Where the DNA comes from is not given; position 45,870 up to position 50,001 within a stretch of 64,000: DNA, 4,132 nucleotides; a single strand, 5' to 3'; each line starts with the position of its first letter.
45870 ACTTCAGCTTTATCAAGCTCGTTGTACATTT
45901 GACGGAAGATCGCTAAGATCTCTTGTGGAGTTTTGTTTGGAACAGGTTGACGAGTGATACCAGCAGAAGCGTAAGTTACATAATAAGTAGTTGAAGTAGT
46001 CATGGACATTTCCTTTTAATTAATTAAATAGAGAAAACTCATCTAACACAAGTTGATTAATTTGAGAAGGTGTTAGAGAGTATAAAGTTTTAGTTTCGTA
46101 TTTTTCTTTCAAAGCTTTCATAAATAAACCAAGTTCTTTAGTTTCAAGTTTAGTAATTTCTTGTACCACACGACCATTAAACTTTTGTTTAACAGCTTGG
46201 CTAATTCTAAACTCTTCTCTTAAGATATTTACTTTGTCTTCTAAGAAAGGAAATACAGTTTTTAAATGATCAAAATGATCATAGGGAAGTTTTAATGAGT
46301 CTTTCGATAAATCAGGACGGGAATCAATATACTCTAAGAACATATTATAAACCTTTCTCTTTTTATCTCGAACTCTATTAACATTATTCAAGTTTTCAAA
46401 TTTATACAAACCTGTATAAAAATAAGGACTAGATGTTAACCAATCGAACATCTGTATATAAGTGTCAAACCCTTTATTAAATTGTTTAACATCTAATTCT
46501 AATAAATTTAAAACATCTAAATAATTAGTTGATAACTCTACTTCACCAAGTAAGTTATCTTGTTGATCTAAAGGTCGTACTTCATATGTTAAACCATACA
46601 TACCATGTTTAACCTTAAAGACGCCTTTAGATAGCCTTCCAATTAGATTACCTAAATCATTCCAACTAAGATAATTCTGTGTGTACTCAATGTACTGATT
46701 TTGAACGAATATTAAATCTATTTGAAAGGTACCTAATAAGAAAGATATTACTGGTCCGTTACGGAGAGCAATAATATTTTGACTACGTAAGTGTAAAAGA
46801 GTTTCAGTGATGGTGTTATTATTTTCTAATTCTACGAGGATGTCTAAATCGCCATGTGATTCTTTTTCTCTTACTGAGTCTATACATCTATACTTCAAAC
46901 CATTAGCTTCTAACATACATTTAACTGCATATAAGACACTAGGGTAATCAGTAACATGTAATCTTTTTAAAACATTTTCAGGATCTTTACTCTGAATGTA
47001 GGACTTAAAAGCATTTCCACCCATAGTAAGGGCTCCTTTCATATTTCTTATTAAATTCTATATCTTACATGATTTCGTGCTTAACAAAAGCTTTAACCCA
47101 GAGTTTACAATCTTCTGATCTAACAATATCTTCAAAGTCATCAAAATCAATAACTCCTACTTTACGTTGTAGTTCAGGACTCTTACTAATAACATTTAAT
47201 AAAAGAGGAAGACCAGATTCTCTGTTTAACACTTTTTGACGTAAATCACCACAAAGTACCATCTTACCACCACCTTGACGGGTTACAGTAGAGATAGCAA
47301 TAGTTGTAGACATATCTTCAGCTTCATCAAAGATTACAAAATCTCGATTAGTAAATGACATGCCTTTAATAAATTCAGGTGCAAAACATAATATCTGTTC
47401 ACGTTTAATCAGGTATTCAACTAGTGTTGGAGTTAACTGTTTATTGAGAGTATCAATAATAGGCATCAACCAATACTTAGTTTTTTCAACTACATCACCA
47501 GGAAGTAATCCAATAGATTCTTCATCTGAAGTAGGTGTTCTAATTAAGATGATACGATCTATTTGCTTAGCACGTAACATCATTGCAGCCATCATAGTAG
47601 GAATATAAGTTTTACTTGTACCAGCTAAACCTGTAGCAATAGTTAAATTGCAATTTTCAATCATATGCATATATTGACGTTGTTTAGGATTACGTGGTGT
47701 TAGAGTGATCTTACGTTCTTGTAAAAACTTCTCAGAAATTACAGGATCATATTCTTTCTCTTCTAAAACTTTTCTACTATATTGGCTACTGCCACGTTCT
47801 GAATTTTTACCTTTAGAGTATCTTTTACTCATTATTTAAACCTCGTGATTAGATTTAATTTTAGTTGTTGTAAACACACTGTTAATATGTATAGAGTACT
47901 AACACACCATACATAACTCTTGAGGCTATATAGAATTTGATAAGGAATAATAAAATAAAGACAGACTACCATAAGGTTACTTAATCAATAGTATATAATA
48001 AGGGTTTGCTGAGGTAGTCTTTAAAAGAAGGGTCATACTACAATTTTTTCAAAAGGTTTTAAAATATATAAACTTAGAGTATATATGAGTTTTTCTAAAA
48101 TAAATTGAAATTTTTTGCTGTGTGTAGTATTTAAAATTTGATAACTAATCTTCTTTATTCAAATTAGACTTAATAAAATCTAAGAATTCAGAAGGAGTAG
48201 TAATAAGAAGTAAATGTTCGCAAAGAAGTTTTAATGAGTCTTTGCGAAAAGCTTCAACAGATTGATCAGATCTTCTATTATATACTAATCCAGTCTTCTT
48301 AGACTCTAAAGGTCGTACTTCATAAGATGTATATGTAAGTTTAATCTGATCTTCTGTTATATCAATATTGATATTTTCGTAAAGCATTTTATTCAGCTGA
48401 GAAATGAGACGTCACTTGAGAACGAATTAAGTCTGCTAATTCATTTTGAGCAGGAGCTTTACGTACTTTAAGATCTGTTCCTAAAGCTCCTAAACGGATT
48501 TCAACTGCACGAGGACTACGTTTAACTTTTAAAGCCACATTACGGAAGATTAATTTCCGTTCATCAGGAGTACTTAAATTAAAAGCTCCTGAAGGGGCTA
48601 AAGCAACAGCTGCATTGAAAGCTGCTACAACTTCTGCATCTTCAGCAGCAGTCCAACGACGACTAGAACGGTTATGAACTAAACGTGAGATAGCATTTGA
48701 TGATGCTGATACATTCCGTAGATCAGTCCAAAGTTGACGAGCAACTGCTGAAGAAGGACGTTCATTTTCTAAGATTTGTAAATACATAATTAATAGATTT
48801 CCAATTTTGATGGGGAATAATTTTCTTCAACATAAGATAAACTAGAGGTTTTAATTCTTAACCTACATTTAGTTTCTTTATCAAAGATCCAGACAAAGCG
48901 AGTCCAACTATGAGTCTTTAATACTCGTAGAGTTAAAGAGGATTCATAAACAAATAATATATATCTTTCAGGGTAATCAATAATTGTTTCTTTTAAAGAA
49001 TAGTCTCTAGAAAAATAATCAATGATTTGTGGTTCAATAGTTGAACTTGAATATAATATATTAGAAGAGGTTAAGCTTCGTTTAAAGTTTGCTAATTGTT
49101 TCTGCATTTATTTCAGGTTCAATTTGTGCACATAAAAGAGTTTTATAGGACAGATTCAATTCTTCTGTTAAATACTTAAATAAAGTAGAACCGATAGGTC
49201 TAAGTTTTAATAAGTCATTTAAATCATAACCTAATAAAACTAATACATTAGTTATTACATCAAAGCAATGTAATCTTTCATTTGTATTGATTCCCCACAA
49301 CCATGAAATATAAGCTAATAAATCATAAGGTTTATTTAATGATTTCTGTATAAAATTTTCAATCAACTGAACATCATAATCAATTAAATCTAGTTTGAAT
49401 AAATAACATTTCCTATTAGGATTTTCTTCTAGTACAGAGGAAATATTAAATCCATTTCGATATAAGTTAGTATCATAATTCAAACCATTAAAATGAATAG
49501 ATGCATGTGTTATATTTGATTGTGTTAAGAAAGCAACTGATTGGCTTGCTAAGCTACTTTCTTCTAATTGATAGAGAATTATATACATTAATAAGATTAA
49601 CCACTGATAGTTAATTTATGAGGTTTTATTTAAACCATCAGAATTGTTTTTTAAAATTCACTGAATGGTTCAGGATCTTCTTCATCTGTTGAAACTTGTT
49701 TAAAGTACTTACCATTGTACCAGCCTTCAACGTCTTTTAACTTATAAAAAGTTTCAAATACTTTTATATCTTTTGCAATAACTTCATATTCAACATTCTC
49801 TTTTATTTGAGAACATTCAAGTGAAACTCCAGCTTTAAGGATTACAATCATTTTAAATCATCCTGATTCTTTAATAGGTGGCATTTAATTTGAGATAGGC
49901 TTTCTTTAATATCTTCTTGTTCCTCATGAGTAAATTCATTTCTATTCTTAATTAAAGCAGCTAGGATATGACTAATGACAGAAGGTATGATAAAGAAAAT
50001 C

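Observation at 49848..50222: Minimal two-TM K+ channel with canonical TIGYGD selectivity filter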

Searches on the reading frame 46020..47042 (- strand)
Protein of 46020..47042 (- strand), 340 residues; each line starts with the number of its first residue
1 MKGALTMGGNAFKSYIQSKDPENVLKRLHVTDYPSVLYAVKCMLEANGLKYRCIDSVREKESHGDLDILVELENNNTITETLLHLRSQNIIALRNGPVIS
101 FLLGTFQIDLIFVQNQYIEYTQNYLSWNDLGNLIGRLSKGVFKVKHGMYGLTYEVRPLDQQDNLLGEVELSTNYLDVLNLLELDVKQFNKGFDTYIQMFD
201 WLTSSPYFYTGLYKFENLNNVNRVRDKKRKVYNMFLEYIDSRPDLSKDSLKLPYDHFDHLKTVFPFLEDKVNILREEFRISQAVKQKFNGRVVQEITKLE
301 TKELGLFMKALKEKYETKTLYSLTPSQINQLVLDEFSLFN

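Call 19: search_protein_families(library=phrogs, proteins=[window:46020-47042:-], max_evalue=0.001)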
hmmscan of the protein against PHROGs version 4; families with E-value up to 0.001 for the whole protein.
window:46020-47042:- (340 aa): 1 family
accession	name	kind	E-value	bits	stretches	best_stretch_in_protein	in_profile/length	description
phrog_24943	-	DNA, RNA and nucleotide metabolism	1.3e-141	472.9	1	7-340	1-350/350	DNA polymerase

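Call 20: search_protein_families(library=pfam, proteins=[window:46020-47042:-], max_evalue=0.01)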
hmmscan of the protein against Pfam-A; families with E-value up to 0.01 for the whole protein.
window:46020-47042:- (340 aa): 0 families

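Call 67: search_protein_families(library=pfam, proteins=[window:46020-47042:-], max_evalue=5)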
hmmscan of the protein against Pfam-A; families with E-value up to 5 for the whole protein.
window:46020-47042:- (340 aa): 1 family
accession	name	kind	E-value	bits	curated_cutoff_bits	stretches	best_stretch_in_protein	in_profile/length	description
PF13311.11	DUF4080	-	0.057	14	22.9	1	192-304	45-162/188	Protein of unknown function (DUF4080)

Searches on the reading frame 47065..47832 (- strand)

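Call 19: search_protein_families(library=phrogs, proteins=[window:47065-47832:-], max_evalue=0.001)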
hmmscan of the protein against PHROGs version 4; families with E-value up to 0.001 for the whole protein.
window:47065-47832:- (255 aa): 4 families
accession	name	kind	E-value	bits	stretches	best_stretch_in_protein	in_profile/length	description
phrog_170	-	other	2.2e-61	209.1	1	16-253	54-281/323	PhoH-like phosphate starvation-inducible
phrog_32482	-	other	4.1e-48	165.4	2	72-255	406-589/589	PhoH-like phosphate starvation-inducible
phrog_2765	-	other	1e-29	104.7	1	22-201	209-398/443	PhoH-like phosphate starvation-inducible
phrog_2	-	head and packaging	0.00011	22.1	1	28-193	256-398/807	terminase large subunit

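Call 20: search_protein_families(library=pfam, proteins=[window:47065-47832:-], max_evalue=0.01)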
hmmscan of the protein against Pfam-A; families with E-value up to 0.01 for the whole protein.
window:47065-47832:- (255 aa): 4 families
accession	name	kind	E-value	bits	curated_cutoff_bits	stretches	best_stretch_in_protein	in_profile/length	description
PF02562.22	PhoH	-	5.2e-40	137.6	27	1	44-249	2-204/205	PhoH-like protein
PF13604.12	AAA_30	-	0.00022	21.4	27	1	48-199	3-127/191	AAA domain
PF05970.20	PIF1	-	0.0076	16.3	25.9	0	168-200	119-152/223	PIF1-like helicase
PF13245.12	AAA_19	-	0.009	16.6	25.1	0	59-200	9-129/134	AAA domain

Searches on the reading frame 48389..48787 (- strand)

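Call 19: search_protein_families(library=phrogs, proteins=[window:48389-48787:-], max_evalue=0.001)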
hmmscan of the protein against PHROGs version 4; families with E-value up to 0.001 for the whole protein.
window:48389-48787:- (132 aa): 0 families

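Call 20: search_protein_families(library=pfam, proteins=[window:48389-48787:-], max_evalue=0.01)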
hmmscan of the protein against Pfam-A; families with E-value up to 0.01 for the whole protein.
window:48389-48787:- (132 aa): 0 families

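Call 67: search_protein_families(library=pfam, proteins=[window:48389-48787:-], max_evalue=5)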
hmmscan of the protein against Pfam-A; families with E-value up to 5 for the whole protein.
window:48389-48787:- (132 aa): 1 family
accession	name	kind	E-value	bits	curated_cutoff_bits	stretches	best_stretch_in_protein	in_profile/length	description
PF12774.13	AAA_6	-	0.065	12.7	25.2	1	26-125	104-203/327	Hydrolytic ATP binding site of dynein motor region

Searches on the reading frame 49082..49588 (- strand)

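Call 19: search_protein_families(library=phrogs, proteins=[window:49082-49588:-], max_evalue=0.001)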
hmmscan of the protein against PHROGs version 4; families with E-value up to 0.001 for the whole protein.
window:49082-49588:- (168 aa): 1 family
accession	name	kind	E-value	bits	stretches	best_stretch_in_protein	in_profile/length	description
phrog_1128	-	moron, auxiliary metabolic gene and host takeover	2.8e-06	27.8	1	1-125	25-151/381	enoyl-CoA hydratase/carnithine racemase-like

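Call 20: search_protein_families(library=pfam, proteins=[window:49082-49588:-], max_evalue=0.01)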
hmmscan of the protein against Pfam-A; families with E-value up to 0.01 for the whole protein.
window:49082-49588:- (168 aa): 0 families

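Call 67: search_protein_families(library=pfam, proteins=[window:49082-49588:-], max_evalue=5)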
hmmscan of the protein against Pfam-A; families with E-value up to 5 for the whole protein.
window:49082-49588:- (168 aa): 0 families

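Call 69: search_protein_families(library=padloc, proteins=[window:49082-49588:-], max_evalue=0.1)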
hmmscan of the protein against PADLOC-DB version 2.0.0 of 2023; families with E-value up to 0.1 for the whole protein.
window:49082-49588:- (168 aa): 0 families

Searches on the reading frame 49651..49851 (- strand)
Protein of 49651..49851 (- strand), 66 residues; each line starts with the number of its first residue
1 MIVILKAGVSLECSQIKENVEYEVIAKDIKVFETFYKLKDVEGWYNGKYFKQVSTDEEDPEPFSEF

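Call 19: search_protein_families(library=phrogs, proteins=[window:49651-49851:-], max_evalue=0.001)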
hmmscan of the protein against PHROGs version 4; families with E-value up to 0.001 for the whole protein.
window:49651-49851:- (66 aa): 0 families

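Call 20: search_protein_families(library=pfam, proteins=[window:49651-49851:-], max_evalue=0.01)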
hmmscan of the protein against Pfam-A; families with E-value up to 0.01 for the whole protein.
window:49651-49851:- (66 aa): 0 families

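Call 67: search_protein_families(library=pfam, proteins=[window:49651-49851:-], max_evalue=5)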
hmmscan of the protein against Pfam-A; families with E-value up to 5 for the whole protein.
window:49651-49851:- (66 aa): 0 families

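Call 69: search_protein_families(library=padloc, proteins=[window:49651-49851:-], max_evalue=0.1)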
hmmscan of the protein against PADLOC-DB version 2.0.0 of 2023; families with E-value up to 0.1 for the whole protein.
window:49651-49851:- (66 aa): 0 families
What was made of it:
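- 49651..49851 (-): Downstream 66-aa ORF whose ATG overlaps the channel stop codon by 4 nt. It is probably co-transcribed and is not a conserved partner. No Pfam, PHROG or PADLOC hit (calls 19, 20, 67, 69).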
